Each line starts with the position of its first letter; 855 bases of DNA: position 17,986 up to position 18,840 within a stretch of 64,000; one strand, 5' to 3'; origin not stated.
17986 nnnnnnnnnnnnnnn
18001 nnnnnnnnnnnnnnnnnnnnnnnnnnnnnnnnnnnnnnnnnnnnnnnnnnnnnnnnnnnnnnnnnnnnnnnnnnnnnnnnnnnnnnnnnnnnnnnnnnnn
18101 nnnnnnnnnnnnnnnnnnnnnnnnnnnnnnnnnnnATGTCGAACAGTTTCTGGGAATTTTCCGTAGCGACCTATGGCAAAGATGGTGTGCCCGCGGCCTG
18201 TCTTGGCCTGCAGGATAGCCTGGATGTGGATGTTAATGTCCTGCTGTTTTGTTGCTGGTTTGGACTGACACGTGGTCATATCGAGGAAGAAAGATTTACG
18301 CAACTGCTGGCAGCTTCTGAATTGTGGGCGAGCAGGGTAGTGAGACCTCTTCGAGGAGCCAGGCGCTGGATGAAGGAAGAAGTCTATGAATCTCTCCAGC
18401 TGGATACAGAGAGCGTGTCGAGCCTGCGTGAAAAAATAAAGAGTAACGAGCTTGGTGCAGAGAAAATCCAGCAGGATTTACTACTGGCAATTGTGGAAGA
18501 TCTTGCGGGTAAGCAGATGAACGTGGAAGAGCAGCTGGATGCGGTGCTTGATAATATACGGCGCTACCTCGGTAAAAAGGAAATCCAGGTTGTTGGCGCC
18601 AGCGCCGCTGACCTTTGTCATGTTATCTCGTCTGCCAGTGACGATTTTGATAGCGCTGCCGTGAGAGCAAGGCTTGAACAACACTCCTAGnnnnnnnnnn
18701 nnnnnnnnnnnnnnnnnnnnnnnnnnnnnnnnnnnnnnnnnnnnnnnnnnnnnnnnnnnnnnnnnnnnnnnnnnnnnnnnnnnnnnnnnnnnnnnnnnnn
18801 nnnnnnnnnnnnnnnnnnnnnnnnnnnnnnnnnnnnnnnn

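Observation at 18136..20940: Stand-alone UbiX / UbiD-family decarboxylase pair flanked by a DUF2390-like gene, in a non-ubiquinone context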

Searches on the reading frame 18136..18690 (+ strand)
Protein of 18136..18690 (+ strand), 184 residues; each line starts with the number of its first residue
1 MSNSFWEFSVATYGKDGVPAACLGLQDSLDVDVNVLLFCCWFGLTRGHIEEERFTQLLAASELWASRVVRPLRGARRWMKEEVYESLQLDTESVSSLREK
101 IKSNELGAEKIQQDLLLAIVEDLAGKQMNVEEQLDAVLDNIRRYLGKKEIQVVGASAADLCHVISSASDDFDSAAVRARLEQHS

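Call 5: search_protein_families(library=pfam, proteins=[window:18136-18690:+])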
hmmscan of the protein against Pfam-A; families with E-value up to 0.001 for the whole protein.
window:18136-18690:+ (184 aa): 1 family
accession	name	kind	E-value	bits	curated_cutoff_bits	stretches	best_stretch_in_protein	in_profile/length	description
PF09523.15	DUF2390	-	1.3e-27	96.6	25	1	5-116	2-106/106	Protein of unknown function (DUF2390)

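Call 6: search_protein_families(library=ncbifam, proteins=[window:18136-18690:+])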
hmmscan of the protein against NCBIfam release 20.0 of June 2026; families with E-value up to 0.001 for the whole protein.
window:18136-18690:+ (184 aa): 1 family
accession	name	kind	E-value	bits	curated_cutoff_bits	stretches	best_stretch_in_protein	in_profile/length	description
TIGR02444.1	TIGR02444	hypoth_equivalog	1.3e-25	90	48.3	1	4-118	3-114/116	TIGR02444 family protein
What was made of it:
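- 18136..18690 (+): DUF2390/TIGR02444 gene (184 aa), convergent with ubiX with a 4-bp overlap; function unknown; recurrent neighbour of UbiX in related bacteria. Pfam PF09523 1.3e-27 and TIGR02444 90 bits against a 48.3 cut-off (calls 5, 6).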

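Call 42: search_solved_structures(query=window:18136-18690:+, max_evalue=1)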
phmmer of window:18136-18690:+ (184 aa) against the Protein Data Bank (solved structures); distinct sequences matched with E-value up to 1: 1.
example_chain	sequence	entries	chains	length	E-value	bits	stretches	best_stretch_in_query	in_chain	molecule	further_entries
6j6f_A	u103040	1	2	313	0.8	12.7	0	58-119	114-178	Envelope glycoprotein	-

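Call 51: find_related_loci(query=A2, collection=metagenome_contigs, flank=5000)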
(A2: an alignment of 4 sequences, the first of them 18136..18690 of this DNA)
Query A2 (184 aa) in metagenome_contigs; peptide patterns used: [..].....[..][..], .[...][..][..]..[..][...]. (x = any residue, [..] = any of these).
564 stretches matched a pattern; 10 encode a relative of the query (tblastn E <= 1e-3); 10 distinct loci.
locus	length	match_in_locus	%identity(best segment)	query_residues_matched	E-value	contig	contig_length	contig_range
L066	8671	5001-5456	47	1-152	4e-46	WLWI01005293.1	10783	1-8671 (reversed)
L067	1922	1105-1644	44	1-180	5e-46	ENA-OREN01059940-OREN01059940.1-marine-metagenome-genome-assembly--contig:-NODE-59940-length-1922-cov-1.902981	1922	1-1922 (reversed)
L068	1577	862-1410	42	1-183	3e-44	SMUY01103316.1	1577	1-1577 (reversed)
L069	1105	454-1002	42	1-183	4e-45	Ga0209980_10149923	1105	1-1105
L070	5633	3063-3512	47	1-150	3e-43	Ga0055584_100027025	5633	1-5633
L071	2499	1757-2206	47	1-150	2e-42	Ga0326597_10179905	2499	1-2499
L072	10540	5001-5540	39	1-180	7e-37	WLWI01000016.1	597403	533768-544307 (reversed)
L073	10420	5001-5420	44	5-144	1e-33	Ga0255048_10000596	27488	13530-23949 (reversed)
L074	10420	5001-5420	44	5-144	1e-33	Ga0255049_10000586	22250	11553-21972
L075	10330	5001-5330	31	1-119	1e-13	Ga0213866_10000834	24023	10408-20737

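Call 58: find_homologous_proteins(query=A2, max_evalue=0.00001)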
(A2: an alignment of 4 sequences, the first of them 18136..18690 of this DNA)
Query A2 (4 sequences) (184 aa, profile of the alignment): 510 proteins with E <= 0.00001 among 3182 candidates; the best 120 are listed.
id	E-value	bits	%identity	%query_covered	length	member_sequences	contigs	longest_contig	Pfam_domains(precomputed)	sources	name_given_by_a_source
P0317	8.7e-95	333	42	100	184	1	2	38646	PF09523.16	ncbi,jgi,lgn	ncbi:MAG: hypothetical protein ACI9SC_001810 [Gammaproteobacteria bacterium]|jgi:uncharacterized pro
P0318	8.7e-92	324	43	98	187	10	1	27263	PF09523.16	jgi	jgi:uncharacterized protein (TIGR02444 family)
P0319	1.9e-90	319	42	98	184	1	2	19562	PF09523.16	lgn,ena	-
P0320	3.0e-89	315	39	98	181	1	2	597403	PF09523.16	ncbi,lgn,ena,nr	ncbi:MAG: TIGR02444 family protein [Gammaproteobacteria bacterium]|nr:TIGR02444 family protein [Gamm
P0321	3.6e-89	315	43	98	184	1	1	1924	PF09523.16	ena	-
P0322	4.4e-87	308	100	100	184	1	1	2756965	PF09523.16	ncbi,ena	-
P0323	1.6e-86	307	41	100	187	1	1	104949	PF09523.16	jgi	jgi:uncharacterized protein (TIGR02444 family)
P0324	1.8e-86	306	47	82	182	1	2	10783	PF09523.16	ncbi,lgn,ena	-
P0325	3.9e-85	302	42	98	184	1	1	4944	PF09523.16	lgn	-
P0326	8.7e-84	298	47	82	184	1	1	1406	PF09523.16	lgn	-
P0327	1.9e-82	293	44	98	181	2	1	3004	PF09523.16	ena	-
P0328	6.9e-82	291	42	99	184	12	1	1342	PF09523.16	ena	-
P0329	8.9e-82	291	42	99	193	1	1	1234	PF09523.16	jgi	-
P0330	2.4e-81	290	44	98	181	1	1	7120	PF09523.16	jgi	jgi:uncharacterized protein (TIGR02444 family)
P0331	2.7e-81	289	43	98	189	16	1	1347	PF09523.16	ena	-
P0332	6.9e-81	288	45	83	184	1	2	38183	PF09523.16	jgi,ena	jgi:uncharacterized protein (TIGR02444 family)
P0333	1.4e-80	287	51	83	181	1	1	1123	PF09523.16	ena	-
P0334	1.8e-80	287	42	99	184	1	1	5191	PF09523.16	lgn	-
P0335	8.5e-79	281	45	96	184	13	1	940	PF09523.16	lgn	-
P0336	2.4e-78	280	38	96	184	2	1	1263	PF09523.16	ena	-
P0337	3.1e-78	280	38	98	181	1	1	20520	PF09523.16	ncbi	-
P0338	1.9e-77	277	46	91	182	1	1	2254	PF09523.16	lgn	-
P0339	6.0e-77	275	82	99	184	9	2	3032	PF09523.16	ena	-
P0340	5.6e-76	272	47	82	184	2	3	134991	PF09523.16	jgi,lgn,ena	-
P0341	1.5e-75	271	46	79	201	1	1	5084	PF09523.16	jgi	jgi:uncharacterized protein (TIGR02444 family)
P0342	9.7e-75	268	41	98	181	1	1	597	PF09523.16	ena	-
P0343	2.1e-74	267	49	79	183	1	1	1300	PF09523.16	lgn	-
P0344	9.0e-74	265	48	71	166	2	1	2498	PF09523.16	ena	-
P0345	1.9e-73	264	42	85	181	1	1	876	PF09523.16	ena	-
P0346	6.8e-71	256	39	98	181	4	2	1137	PF09523.16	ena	-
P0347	3.2e-70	253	44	96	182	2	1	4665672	PF09523.16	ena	-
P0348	2.7e-69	250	40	91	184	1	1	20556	PF09523.16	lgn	-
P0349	5.4e-69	249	50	82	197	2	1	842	PF09523.16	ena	-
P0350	6.9e-69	249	41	91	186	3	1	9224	PF09523.16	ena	-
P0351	7.3e-69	249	60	99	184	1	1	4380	PF09523.16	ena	-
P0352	4.3e-65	237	53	98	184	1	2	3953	PF09523.16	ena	-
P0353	2.7e-63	231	50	93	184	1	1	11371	PF09523.16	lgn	-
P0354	1.0e-62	229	44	89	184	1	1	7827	PF09523.16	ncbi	-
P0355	2.2e-62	228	48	80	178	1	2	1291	PF09523.16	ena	-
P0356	1.9e-61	225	42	97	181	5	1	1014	PF09523.16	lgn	-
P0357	4.1e-61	224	46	80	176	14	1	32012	PF09523.16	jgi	-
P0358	2.5e-60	221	46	82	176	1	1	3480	PF09523.16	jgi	-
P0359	3.8e-60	221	43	82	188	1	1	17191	PF09523.16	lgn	-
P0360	2.1e-59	218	42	82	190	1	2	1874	PF09523.16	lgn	-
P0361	6.7e-59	216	47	86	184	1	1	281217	PF09523.16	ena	-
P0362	8.9e-59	216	41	82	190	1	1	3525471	PF09523.16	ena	-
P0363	1.2e-58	216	44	82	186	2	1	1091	PF09523.16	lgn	-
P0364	1.3e-58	216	46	80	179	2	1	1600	PF09523.16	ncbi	-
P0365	1.4e-58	215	40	98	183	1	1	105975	PF09523.16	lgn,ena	-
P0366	1.6e-58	215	38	94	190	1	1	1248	PF09523.16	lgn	-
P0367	2.6e-58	215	45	81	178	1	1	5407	PF09523.16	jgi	-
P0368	4.4e-58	214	45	82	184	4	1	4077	PF09523.16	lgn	-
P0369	1.8e-57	212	43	98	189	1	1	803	PF09523.16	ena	-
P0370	2.0e-57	212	49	96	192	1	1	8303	PF09523.16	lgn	-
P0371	2.0e-57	212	45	77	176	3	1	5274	PF09523.16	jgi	jgi:uncharacterized protein (TIGR02444 family)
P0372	2.2e-57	212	42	81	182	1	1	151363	PF09523.16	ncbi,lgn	-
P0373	4.9e-57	210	44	82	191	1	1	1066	PF09523.16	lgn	-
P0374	5.2e-57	210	41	95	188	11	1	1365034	PF09523.16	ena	-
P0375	6.8e-57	210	43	91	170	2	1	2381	PF09523.16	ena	-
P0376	8.8e-57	210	40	98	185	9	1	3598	PF09523.16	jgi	-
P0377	8.9e-57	210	37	98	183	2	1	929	PF09523.16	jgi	-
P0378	1.0e-56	209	37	89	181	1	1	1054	PF09523.16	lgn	-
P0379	1.4e-56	209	32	99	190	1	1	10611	PF09523.16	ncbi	ncbi:MAG: TIGR02444 family protein [Gammaproteobacteria bacterium]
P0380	2.1e-56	208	43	90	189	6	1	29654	PF09523.16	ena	-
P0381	2.2e-56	208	42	97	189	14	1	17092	PF09523.16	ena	-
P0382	2.3e-56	208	43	97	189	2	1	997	PF09523.16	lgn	-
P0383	2.5e-56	208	42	92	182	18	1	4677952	PF09523.16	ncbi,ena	-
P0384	2.6e-56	208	43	95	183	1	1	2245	PF09523.16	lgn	-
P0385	3.0e-56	208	45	95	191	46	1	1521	PF09523.16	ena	-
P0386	3.0e-56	208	42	82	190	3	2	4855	PF09523.16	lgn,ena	-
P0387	4.3e-56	207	44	82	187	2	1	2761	PF09523.16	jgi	jgi:uncharacterized protein (TIGR02444 family)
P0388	5.4e-56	207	37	94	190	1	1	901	PF09523.16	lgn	-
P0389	6.7e-56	207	43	80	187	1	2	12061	PF09523.16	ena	-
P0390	6.9e-56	207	43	82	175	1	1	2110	PF09523.16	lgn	-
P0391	7.5e-56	207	39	98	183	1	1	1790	PF09523.16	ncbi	-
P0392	7.7e-56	207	39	96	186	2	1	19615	PF09523.16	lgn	-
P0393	7.8e-56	207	36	94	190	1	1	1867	PF09523.16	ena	-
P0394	8.3e-56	206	41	94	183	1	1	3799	PF09523.16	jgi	jgi:uncharacterized protein (TIGR02444 family)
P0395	1.0e-55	206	40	78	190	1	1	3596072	PF09523.16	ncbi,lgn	-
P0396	1.1e-55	206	38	98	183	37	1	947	PF09523.16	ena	-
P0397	1.1e-55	206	43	81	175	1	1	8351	PF09523.16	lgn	-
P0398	1.7e-55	205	43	94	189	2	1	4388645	PF09523.16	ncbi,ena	-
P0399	1.8e-55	205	41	96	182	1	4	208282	PF09523.16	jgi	jgi:uncharacterized protein (TIGR02444 family)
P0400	1.8e-55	205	45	89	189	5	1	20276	PF09523.16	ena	-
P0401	1.9e-55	205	46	80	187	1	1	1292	PF09523.16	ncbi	-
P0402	2.8e-55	205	44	80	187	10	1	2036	PF09523.16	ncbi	-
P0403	2.9e-55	205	44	82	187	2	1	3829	PF09523.16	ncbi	-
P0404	3.2e-55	205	42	98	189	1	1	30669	PF09523.16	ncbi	-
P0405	3.6e-55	204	40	98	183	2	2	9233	PF09523.16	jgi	-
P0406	3.6e-55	204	44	89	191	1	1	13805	PF09523.16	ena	-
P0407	4.3e-55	204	44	89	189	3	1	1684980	PF09523.16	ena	-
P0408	4.5e-55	204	44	81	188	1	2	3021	PF09523.16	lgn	-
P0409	5.0e-55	204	38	97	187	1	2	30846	PF09523.16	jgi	jgi:uncharacterized protein (TIGR02444 family)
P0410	5.0e-55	204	37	90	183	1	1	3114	PF09523.16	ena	-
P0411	5.3e-55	204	42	89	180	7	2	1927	PF09523.16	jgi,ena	jgi:uncharacterized protein (TIGR02444 family)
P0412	5.4e-55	204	43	80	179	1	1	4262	PF09523.16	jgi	-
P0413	6.2e-55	204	41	89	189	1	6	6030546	PF09523.16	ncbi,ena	-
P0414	6.3e-55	204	44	78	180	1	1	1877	PF09523.16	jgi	-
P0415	9.2e-55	203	38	98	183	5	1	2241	PF09523.16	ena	-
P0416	9.9e-55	203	40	91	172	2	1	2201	PF09523.16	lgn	-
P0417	1.0e-54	203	40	91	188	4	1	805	PF09523.16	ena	-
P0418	1.2e-54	203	41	80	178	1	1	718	PF09523.16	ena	-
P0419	1.4e-54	202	44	82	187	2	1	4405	PF09523.16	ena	-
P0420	1.6e-54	202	38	98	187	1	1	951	PF09523.16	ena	-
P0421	1.6e-54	202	43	89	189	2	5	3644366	PF09523.16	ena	-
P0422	1.6e-54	202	44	79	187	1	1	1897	PF09523.16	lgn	-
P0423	1.9e-54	202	41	95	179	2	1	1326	PF09523.16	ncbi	-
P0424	1.9e-54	202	45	89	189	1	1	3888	PF09523.16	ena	-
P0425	2.0e-54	202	45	81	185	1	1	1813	PF09523.16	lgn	-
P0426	2.0e-54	202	39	94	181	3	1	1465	PF09523.16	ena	-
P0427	2.0e-54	202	44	80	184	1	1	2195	PF09523.16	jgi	jgi:uncharacterized protein (TIGR02444 family)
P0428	2.1e-54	202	43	98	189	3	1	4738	PF09523.16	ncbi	-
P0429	2.2e-54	202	46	63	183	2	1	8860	PF09523.16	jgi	jgi:uncharacterized protein (TIGR02444 family)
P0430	2.4e-54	202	44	89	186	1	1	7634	PF09523.16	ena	-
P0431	2.8e-54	201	44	80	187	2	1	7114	PF09523.16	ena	-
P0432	2.9e-54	201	43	80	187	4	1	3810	PF09523.16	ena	-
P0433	3.0e-54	201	41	96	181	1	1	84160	PF09523.16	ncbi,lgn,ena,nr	ncbi:MAG: TIGR02444 family protein [Woeseiaceae bacterium]|nr:TIGR02444 family protein [Woeseiaceae 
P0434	3.3e-54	201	40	96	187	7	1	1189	PF09523.16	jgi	jgi:uncharacterized protein (TIGR02444 family)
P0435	3.5e-54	201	45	90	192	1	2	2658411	PF09523.16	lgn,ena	-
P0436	3.6e-54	201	37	98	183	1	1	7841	PF09523.16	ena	-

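Call 59: find_encoding_contigs(protein=window:18136-18690:+, flank=10000, max_places=2)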
Protein window:18136-18690:+ (184 aa): no gene with exactly this product is on record in the collection.

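Call 60: find_encoding_contigs(protein=P0383, flank=4000, max_places=1)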
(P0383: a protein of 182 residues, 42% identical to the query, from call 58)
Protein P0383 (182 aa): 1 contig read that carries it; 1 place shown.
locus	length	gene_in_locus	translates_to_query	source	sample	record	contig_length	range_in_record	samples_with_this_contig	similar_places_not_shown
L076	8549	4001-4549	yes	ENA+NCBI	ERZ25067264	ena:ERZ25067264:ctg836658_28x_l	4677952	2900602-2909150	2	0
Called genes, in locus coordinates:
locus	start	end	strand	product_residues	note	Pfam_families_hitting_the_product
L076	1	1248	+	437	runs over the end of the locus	PF06808:DctM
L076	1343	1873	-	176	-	PF00005:ABC_tran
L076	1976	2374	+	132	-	-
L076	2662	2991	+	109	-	-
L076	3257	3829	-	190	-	PF02441:Flavoprotein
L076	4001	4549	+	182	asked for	PF09523:DUF2390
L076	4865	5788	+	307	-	PF00892:EamA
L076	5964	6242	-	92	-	PF08327:AHSA1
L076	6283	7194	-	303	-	PF07592:DDE_Tnp_ISAZ013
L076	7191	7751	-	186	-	-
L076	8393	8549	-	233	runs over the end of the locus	PF13610:DDE_Tnp_IS240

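Call 61: find_encoding_contigs(protein=P0413, flank=4000, max_places=1)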
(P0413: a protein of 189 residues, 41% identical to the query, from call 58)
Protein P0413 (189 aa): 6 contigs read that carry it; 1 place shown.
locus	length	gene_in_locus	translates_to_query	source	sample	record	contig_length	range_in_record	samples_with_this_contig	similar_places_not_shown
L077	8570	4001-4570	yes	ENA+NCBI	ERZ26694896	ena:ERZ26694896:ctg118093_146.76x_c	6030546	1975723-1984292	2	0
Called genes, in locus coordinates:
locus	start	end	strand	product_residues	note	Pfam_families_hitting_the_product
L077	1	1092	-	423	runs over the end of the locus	PF00174:Oxidored_molyb, PF03404:Mo-co_dimer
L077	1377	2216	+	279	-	PF02311:AraC_binding (faint), PF07883:Cupin_2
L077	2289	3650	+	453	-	PF13347:MFS_2, PF07690:MFS_1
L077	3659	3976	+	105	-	PF00111:Fer2 (weak)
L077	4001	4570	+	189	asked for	PF09523:DUF2390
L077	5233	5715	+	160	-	-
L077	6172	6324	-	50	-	-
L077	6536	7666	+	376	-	PF01261:AP_endonuc_2, PF03786:UxuA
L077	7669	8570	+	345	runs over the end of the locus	PF00356:LacI, PF00532:Peripla_BP_1, PF13407:Peripla_BP_4 (weak), PF13377:Peripla_BP_3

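Call 62: find_encoding_contigs(protein=P0347, flank=5000, max_places=1)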
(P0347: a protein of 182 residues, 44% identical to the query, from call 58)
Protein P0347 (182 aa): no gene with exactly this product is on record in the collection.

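Call 63: find_encoding_contigs(protein=P0395, flank=5000, max_places=1)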
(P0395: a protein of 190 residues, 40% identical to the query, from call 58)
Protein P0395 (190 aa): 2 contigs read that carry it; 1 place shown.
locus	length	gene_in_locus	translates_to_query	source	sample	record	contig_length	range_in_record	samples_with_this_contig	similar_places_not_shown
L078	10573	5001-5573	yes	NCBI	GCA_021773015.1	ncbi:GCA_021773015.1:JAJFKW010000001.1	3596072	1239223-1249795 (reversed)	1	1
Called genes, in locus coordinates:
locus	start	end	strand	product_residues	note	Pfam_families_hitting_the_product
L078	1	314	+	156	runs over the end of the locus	PF01575:MaoC_dehydratas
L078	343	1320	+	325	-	PF08240:ADH_N, PF00107:ADH_zinc_N, PF13602:ADH_zinc_N_2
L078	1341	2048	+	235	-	PF00300:His_Phos_1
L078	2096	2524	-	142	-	-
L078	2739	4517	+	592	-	PF12158:DUF3592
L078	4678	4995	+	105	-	PF00111:Fer2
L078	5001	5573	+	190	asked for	PF09523:DUF2390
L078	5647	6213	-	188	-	PF02441:Flavoprotein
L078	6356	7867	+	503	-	PF20695:UbiD_N, PF01977:UbiD, PF20696:UbiD_C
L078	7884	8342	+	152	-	PF01047:MarR, PF12802:MarR_2, PF22381:Staph_reg_Sar_Rot (weak)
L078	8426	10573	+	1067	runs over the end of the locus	PF01564:Spermine_synth, PF05175:MTS (weak)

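Call 64: find_encoding_contigs(protein=P0398, flank=5000, max_places=1)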
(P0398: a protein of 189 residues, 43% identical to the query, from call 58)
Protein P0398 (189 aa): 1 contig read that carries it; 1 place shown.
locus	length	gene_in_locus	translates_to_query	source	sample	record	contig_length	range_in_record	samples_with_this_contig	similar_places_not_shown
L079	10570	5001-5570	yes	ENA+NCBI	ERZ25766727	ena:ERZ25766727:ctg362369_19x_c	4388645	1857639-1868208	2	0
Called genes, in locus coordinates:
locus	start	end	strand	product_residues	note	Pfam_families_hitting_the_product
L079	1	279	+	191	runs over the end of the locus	-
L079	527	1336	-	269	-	PF00580:UvrD-helicase, PF13245:AAA_19 (weak), PF00580:UvrD-helicase, PF13245:AAA_19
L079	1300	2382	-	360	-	-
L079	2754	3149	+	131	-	PF19649:DUF6152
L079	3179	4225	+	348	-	PF11954:DUF3471 (faint)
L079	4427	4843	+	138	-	PF19649:DUF6152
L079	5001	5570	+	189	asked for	PF09523:DUF2390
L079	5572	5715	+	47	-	-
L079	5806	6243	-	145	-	PF00034:Cytochrom_C, PF13442:Cytochrome_CBB3 (weak)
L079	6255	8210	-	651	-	PF02776:TPP_enzyme_N, PF02775:TPP_enzyme_C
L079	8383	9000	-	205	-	PF01545:Cation_efflux, PF16916:ZT_dimer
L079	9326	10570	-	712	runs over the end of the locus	PF07715:Plug, PF00593:TonB_dep_Rec_b-barrel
